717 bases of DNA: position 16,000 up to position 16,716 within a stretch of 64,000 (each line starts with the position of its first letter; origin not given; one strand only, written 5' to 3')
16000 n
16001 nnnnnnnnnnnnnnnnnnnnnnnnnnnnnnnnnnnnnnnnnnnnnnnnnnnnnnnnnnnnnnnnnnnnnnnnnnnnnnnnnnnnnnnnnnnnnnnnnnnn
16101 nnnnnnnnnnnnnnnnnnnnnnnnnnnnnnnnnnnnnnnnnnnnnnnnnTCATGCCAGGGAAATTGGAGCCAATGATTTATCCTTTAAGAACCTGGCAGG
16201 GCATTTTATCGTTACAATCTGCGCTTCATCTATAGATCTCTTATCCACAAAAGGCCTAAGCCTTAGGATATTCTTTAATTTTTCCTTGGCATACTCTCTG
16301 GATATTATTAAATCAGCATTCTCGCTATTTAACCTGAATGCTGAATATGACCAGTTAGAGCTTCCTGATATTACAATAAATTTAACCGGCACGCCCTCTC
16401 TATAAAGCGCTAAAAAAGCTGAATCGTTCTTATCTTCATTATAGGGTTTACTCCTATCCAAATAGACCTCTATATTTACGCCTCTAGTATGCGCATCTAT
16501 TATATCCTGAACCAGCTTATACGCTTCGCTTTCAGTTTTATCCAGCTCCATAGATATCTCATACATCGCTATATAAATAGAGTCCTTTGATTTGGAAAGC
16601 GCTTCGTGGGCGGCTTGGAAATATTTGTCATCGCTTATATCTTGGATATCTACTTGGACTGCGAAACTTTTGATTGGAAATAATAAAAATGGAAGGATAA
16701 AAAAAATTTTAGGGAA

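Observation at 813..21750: Conserved ~40-nt motif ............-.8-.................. present seven times upstream of unrelated minus-strand genes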

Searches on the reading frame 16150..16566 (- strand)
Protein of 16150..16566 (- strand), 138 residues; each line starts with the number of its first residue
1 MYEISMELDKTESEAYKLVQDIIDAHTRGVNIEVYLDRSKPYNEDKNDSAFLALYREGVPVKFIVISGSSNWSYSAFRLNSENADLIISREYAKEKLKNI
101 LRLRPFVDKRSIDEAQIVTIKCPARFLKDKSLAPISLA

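Call 11: search_protein_families(library=pfam, proteins=[window:16150-16566:-], max_evalue=0.01)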
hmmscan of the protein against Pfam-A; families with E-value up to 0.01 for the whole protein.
window:16150-16566:- (138 aa): 2 families
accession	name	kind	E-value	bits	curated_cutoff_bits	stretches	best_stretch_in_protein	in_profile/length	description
PF13091.12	PLDc_2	-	1.5e-10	41.5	27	1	16-98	23-126/132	PLD-like domain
PF01008.23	IF-2B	-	0.0078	15.9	22.4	0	18-67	119-166/280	Initiation factor 2 subunit family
